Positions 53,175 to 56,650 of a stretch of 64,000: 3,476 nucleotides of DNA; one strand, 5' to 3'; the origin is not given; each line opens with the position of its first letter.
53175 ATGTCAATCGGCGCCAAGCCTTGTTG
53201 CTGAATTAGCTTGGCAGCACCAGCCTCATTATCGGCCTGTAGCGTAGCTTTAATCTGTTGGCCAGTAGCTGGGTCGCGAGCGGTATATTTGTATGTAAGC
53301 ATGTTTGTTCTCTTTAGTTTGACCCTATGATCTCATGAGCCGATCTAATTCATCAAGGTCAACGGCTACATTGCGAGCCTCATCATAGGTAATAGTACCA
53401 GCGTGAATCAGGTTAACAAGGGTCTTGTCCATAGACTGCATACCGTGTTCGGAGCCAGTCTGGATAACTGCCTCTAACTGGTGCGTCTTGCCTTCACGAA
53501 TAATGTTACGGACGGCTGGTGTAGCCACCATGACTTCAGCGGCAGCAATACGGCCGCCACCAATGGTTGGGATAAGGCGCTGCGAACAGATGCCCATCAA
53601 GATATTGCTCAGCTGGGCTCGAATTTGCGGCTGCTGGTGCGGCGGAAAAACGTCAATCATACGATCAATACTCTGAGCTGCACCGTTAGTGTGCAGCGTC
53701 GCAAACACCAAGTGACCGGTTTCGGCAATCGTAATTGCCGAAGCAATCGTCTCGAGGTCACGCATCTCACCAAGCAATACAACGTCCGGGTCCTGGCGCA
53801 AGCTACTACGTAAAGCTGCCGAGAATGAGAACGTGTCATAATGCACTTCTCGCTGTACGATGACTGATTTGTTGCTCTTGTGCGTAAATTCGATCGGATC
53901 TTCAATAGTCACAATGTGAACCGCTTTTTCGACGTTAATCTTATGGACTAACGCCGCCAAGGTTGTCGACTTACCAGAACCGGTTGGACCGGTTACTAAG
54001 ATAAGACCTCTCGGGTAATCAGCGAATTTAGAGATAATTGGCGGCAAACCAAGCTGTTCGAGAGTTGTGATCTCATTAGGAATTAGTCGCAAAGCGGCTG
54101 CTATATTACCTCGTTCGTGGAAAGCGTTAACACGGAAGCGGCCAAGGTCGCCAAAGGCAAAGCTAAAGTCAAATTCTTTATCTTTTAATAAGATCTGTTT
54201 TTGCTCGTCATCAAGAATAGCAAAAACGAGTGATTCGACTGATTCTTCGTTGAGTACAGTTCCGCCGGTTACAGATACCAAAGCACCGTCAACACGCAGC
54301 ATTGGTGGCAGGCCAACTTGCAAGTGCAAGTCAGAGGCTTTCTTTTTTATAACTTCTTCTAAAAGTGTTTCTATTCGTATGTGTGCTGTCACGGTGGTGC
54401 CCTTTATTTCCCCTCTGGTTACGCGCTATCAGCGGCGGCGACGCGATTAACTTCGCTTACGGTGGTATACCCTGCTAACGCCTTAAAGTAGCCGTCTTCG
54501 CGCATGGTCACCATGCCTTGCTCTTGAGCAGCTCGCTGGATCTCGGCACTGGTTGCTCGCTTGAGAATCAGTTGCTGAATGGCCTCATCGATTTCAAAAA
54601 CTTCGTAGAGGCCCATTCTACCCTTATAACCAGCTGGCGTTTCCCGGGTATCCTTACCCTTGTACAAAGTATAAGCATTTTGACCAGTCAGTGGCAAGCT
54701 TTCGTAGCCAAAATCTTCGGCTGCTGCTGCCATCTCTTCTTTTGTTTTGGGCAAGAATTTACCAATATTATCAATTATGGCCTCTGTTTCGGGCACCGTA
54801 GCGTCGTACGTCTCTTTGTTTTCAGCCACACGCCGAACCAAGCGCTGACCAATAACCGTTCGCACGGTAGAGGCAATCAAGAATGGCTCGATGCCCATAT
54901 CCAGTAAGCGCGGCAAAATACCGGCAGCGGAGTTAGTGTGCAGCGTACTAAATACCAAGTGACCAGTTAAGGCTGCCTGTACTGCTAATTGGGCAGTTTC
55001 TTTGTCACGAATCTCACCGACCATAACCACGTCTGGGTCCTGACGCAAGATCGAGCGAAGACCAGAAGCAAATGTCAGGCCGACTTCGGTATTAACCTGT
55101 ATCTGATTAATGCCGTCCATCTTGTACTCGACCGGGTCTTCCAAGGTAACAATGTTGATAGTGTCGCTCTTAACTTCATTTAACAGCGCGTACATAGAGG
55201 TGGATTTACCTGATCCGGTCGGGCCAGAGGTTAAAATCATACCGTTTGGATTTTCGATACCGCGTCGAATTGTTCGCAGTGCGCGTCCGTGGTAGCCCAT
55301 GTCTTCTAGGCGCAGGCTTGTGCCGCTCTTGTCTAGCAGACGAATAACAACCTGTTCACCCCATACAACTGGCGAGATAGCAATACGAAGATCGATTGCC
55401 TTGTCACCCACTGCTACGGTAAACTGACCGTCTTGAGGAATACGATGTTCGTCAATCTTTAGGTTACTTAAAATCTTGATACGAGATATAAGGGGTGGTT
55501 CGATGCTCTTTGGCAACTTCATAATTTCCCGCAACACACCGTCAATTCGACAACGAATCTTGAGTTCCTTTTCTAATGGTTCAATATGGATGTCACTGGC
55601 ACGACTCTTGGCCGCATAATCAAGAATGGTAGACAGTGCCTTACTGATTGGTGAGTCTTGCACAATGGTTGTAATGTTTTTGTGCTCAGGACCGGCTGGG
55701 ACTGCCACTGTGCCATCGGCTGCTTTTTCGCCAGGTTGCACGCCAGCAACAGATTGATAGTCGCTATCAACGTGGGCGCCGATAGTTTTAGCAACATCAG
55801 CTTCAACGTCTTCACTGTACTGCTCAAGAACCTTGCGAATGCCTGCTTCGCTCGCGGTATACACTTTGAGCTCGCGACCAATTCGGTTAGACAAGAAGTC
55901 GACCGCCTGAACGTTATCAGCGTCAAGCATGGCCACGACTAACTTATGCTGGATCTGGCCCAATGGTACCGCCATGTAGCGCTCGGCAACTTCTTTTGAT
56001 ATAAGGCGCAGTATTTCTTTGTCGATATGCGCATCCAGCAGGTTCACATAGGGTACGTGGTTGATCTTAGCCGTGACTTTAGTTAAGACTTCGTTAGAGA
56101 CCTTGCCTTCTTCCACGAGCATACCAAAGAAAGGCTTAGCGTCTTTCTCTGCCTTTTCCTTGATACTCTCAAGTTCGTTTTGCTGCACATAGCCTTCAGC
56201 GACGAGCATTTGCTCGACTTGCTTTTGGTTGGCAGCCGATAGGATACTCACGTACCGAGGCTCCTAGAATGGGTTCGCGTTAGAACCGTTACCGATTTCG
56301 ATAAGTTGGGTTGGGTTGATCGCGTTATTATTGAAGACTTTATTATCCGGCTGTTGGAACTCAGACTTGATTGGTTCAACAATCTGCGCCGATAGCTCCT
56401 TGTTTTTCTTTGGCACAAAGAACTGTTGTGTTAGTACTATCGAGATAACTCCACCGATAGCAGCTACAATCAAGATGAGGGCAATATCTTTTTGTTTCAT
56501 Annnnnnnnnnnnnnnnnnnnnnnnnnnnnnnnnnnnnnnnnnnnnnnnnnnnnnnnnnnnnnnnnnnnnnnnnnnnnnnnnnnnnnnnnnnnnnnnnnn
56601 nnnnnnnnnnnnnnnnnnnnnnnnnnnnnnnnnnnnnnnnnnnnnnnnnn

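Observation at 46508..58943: Complete secretin-less type IV pilus locus in one 12.4-kb same-strand gene string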

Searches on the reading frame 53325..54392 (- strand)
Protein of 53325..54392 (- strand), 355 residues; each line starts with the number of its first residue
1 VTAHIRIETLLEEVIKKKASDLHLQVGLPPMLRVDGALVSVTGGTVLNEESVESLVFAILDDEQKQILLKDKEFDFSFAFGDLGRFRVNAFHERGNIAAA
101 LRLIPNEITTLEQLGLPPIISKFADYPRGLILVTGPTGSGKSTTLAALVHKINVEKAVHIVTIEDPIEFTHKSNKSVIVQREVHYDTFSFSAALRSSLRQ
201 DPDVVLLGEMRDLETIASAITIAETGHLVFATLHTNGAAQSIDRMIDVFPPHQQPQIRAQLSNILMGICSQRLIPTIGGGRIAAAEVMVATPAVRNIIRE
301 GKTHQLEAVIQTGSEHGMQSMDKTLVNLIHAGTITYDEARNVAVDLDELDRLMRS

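Call 4: search_protein_families(library=pfam, proteins=[window:53325-54392:-], max_evalue=0.01)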
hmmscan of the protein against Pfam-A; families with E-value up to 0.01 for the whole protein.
window:53325-54392:- (355 aa): 12 families
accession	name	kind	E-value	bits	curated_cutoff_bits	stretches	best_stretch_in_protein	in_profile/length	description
PF00437.27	T2SSE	-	2.4e-50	171.7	24.9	1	7-277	12-281/370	Type II/IV secretion system protein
PF13401.12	AAA_22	-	2.9e-05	24.8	27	1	127-164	4-40/130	AAA domain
PF25199.1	nSTAND_NTPase5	-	3.1e-05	24.3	34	1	128-172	41-85/145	Novel STAND NTPase 5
PF13191.12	AAA_16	-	0.00023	22.1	32.6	1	127-190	24-71/167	AAA ATPase domain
PF01935.23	DUF87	-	0.00041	21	23.2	1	132-162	27-57/220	Helicase HerA, central domain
PF13555.12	AAA_29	-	0.00044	20.4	27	1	127-148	21-42/61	P-loop containing region of AAA domain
PF20720.3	nSTAND3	-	0.00078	19.6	27.2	1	129-177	18-68/155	Novel STAND NTPase 3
PF13476.12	AAA_23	-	0.0014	19.8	27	1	128-148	19-39/201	AAA domain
PF13604.12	AAA_30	-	0.0031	17.7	27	0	121-153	11-43/191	AAA domain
PF10236.15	DAP3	-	0.0034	17.1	23.1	1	131-184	26-79/311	Mitochondrial ribosomal death-associated protein 3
PF13173.12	AAA_14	-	0.0044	17.5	27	0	130-179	4-55/129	AAA domain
PF13238.12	AAA_18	-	0.0055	17.6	29.4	1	131-178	1-39/128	AAA domain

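Call 6: search_protein_families(library=ncbifam, proteins=[window:53325-54392:-], max_evalue=0.01)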
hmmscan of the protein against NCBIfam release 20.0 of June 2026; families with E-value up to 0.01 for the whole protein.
window:53325-54392:- (355 aa): 21 families
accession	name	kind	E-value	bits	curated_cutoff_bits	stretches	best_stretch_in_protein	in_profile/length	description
TIGR01420.1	pilT_fam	subfamily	6.3e-144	479.4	319.1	1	7-345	2-340/343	PilT/PilU family type 4a pilus ATPase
TIGR02533.1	type_II_gspE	equivalog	7.6e-46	156.8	630.25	1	7-248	113-359/486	type II secretion system ATPase GspE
TIGR02538.1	type_IV_pilB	equivalog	1.1e-44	153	675.65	1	7-248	185-432/564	type IV-A pilus assembly ATPase PilB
TIGR02524.1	dot_icm_DotB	equivalog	4.4e-43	147.8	463.3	1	7-322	6-333/358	Dot/Icm type IV secretion system ATPase DotB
TIGR02525.1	plasmid_TraJ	equivalog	5.5e-43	147.4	368.3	1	71-337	87-361/372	plasmid transfer ATPase TraJ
NF007755.0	PRK10436.1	equivalog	1.9e-42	145.5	617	1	7-247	89-334/465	type II secretion system protein GspE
NF041000.1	ATPase_ComGA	equivalog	1.9e-38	132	300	1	119-276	119-267/267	competence type IV pilus ATPase ComGA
NF053534.1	T4PilAsmATPsTfpB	equivalog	2.4e-38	131.9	850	1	123-276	331-474/584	type IV pilus assembly ATPase TfpB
TIGR02782.1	TrbB_P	equivalog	2.5e-15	56.5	304.55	1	130-251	138-258/303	P-type conjugative transfer ATPase TrbB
TIGR02788.1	VirB11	equivalog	5.1e-15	55.3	249.95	1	130-248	146-265/308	P-type DNA transfer ATPase VirB11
NF058587.1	archaellum_moto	equivalog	6.1e-14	51.7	550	1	131-245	278-393/527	archaellum flagellar ATPase motor FlaI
TIGR03819.1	heli_sec_ATPase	hypoth_equivalog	1.2e-11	44.4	373.15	1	130-241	180-293/340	TadA family conjugal transfer-associated ATPase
NF010469.0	PRK13894.1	subfamily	2.2e-11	43.7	508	1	131-248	152-267/320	conjugal transfer ATPase TrbB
NF010425.0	PRK13851.1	equivalog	2.2e-10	40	461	1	129-246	163-281/344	type IV secretion system protein VirB11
NF010407.0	PRK13833.1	subfamily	4.7e-10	39.4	499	1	130-247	146-261/323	conjugal transfer protein TrbB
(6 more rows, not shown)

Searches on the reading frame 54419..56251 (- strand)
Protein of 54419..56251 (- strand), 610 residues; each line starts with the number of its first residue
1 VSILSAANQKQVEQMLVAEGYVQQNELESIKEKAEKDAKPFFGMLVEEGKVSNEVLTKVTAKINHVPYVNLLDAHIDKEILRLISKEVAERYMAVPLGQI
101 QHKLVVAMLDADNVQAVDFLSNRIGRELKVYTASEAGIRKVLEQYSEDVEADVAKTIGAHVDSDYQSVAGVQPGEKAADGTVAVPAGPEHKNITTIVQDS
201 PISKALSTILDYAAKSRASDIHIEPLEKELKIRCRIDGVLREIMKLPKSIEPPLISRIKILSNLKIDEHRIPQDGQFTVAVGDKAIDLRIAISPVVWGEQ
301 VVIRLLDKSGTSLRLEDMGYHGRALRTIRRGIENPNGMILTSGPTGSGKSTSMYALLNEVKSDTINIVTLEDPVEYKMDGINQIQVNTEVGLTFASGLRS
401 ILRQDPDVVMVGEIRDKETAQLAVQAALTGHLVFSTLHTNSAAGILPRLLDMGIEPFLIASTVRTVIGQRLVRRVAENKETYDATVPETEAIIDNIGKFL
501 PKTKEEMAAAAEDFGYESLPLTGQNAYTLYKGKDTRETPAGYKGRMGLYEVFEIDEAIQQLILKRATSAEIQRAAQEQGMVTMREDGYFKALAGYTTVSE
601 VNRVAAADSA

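Call 4: search_protein_families(library=pfam, proteins=[window:54419-56251:-], max_evalue=0.01)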
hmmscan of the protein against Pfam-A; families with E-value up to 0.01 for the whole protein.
window:54419-56251:- (610 aa): 5 families
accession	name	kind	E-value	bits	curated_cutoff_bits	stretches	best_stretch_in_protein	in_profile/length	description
PF00437.27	T2SSE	-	6.6e-123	410.5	24.9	1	198-603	4-370/370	Type II/IV secretion system protein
PF05157.20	MshEN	-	2.6e-13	50.2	23.1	1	66-148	3-86/90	MshEN domain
PF13173.12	AAA_14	-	0.0016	18.9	27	0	338-446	4-103/129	AAA domain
PF13401.12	AAA_22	-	0.0077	17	27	0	336-374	5-45/130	AAA domain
PF20720.3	nSTAND3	-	0.0083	16.3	27.2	0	335-375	16-56/155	Novel STAND NTPase 3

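Call 6: search_protein_families(library=ncbifam, proteins=[window:54419-56251:-], max_evalue=0.01)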
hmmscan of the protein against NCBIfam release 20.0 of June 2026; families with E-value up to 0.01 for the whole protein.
window:54419-56251:- (610 aa): 22 families
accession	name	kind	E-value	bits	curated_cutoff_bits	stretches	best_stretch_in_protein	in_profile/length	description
TIGR02538.1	type_IV_pilB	equivalog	9.5e-158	526.3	675.65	1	12-605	2-562/564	type IV-A pilus assembly ATPase PilB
TIGR02533.1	type_II_gspE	equivalog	2.8e-151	504.5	630.25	1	85-604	5-485/486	type II secretion system ATPase GspE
NF007755.0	PRK10436.1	equivalog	3.1e-120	402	617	2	87-477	12-360/465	type II secretion system protein GspE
NF053534.1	T4PilAsmATPsTfpB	equivalog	1.2e-110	370.7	850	1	47-605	59-582/584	type IV pilus assembly ATPase TfpB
NF041000.1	ATPase_ComGA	equivalog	8.9e-79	264.2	300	1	208-473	2-266/267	competence type IV pilus ATPase ComGA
TIGR01420.1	pilT_fam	subfamily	1.1e-50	172.8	319.1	1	206-482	2-278/343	PilT/PilU family type 4a pilus ATPase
TIGR02525.1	plasmid_TraJ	equivalog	4.5e-26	91.7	368.3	1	335-452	148-272/372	plasmid transfer ATPase TraJ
TIGR02524.1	dot_icm_DotB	equivalog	2.4e-22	79.7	463.3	1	332-479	130-292/358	Dot/Icm type IV secretion system ATPase DotB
TIGR02782.1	TrbB_P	equivalog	7.9e-17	61.5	304.55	1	338-452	138-255/303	P-type conjugative transfer ATPase TrbB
NF058587.1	archaellum_moto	equivalog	3.5e-14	52.4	550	1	339-454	278-398/527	archaellum flagellar ATPase motor FlaI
NF010407.0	PRK13833.1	subfamily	6.2e-14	52.1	499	1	325-469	134-277/323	conjugal transfer protein TrbB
NF010469.0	PRK13894.1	subfamily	2.1e-13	50.3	508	1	338-450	151-265/320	conjugal transfer ATPase TrbB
TIGR03819.1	heli_sec_ATPase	hypoth_equivalog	3.9e-13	49.3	373.15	1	255-455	100-303/340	TadA family conjugal transfer-associated ATPase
TIGR02788.1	VirB11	equivalog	7.8e-13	48.1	249.95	1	328-452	137-265/308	P-type DNA transfer ATPase VirB11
NF008411.1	PRK11234.1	equivalog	9.2e-10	37.5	1170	1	6-161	478-633/723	cyclic di-3',5'-guanylate-activated glycosyltransferase NfrB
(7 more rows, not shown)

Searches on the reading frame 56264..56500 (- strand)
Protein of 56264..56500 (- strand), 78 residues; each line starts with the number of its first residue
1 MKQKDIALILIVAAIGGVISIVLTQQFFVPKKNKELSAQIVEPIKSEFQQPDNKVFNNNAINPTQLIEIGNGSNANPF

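Call 4: search_protein_families(library=pfam, proteins=[window:56264-56500:-], max_evalue=0.01)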
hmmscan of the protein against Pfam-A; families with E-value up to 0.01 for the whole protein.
window:56264-56500:- (78 aa): 0 families

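Call 6: search_protein_families(library=ncbifam, proteins=[window:56264-56500:-], max_evalue=0.01)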
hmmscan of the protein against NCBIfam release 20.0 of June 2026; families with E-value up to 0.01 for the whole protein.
window:56264-56500:- (78 aa): 0 families

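Call 50: find_homologous_proteins(query=A5, max_evalue=0.001)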
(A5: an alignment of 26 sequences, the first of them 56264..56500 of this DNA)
Query A5 (26 sequences) (78 aa, profile of the alignment): 1325 proteins with E <= 0.001 among 1850 candidates; the best 120 are listed.
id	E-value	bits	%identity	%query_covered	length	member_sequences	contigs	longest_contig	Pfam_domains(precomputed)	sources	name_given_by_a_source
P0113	6.9e-34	133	47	100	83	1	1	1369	-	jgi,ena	-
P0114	1.1e-33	133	46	100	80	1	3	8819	-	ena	-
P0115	1.3e-33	132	49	91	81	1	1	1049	-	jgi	jgi:hypothetical protein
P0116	1.7e-33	132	47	100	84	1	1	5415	-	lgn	-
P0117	2.2e-33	132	46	100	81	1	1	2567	-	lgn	-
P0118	2.5e-33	132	49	100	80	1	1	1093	-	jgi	jgi:hypothetical protein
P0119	2.8e-33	131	47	100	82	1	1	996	-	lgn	-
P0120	3.8e-33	131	46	100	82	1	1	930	-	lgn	-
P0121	4.3e-33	131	47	100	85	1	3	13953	-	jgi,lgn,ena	jgi:hypothetical protein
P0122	5.6e-33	130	55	100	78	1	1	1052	-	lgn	-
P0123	5.6e-33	130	51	100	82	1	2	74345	-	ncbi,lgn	-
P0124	7.9e-33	130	56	100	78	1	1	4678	-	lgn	-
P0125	9.7e-33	130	54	100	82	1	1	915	-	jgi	jgi:hypothetical protein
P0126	1.0e-32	130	54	100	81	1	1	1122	-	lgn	-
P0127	1.1e-32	129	46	100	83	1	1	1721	-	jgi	jgi:type II secretory pathway pseudopilin PulG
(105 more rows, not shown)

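Call 74: search_solved_structures(query=A5, max_evalue=10)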
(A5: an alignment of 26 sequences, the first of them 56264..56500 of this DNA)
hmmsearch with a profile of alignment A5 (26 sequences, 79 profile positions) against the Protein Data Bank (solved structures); distinct sequences matched with E-value up to 10: 5.
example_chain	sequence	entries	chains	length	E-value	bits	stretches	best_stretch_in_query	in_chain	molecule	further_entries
9sh6_B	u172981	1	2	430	0.22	14.7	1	8-55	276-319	Pheromone alpha factor receptor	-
3aqp_A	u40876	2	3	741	1.2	12.3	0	6-28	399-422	Probable SecDF protein-export membrane protein | Protein translocase subunit SecDF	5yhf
5wda_A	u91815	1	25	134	1.3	12.2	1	7-38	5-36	General secretion pathway protein G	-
9ufb_A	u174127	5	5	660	1.7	11.8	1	7-45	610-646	Cytochrome bo(3) ubiquinol oxidase subunit 1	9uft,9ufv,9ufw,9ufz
5tfy_I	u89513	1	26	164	3.4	10.9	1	7-42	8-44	Flagellin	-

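Call 81: search_protein_representatives(alignment_id=A10)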
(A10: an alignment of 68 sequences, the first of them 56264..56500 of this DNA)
Query: 68 sequences, 82 profile positions. Proteins with E-value up to 0.001 (for the whole library): 615; up to 1e-10: 350; up to 1e-30: 19. The best 150 are listed.
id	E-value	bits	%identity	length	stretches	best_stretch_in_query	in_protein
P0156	2.8e-38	145.8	-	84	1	1-81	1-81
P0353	6.0e-37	141.5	-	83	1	1-81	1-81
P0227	3.7e-35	135.7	-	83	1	1-81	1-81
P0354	4.3e-35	135.5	-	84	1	1-81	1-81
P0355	1.4e-34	133.9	-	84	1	1-81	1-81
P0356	1.7e-34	133.6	-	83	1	1-80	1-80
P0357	1.7e-33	130.4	-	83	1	1-80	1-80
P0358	5.8e-33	128.7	-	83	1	1-80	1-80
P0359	8.7e-33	128.2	-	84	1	1-81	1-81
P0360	9.7e-33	128.0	-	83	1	1-80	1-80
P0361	1.0e-32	128.0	-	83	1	1-81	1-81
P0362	2.1e-32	126.9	-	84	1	1-81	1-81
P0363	5.3e-32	125.6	-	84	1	1-80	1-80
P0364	2.8e-31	123.3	-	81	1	1-80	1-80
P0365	3.2e-31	123.2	-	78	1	1-78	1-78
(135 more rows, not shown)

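Call 86: search_protein_families(library=pfam, alignment_id=A5, max_evalue=1)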
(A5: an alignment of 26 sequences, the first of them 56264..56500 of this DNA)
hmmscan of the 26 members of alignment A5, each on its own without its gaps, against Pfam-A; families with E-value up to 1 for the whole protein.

A. member 1, window:56264-56500:- (78 aa): 0 families

B. families by the number of members that match (of 26 scanned): 27 families (the first 25 are shown)
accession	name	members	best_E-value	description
PF00916.26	Sulfate_transp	5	0.002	Sulfate permease family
PF01956.21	EMC3_TMCO1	4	0.023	Integral membrane protein EMC3/TMCO1-like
PF01917.21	Arch_flagellin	2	0.00034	Archaebacterial flagellin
PF13800.11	Sigma_reg_N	2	0.03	Sigma factor regulator N-terminal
PF10831.14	DUF2556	2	0.13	Protein of unknown function (DUF2556)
PF14012.11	DUF4229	1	0.0011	Protein of unknown function (DUF4229)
PF12869.13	tRNA_anti-like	1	0.0098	tRNA_anti-like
PF23067.1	MG280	1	0.011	Uncharacterised protein MG280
PF11773.13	ComGE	1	0.031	Competence system putative prepilin ComGE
PF05423.18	Mycobact_memb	1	0.033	Mycobacterium membrane protein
PF13190.11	PDGLE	1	0.039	PDGLE domain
PF02472.21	ExbD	1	0.043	Biopolymer transport protein ExbD/TolR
PF01634.23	HisG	1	0.044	ATP phosphoribosyltransferase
PF21444.2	CofB_pilin_dom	1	0.056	CofB, pilin domain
PF06305.16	LapA_dom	1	0.071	Lipopolysaccharide assembly protein A domain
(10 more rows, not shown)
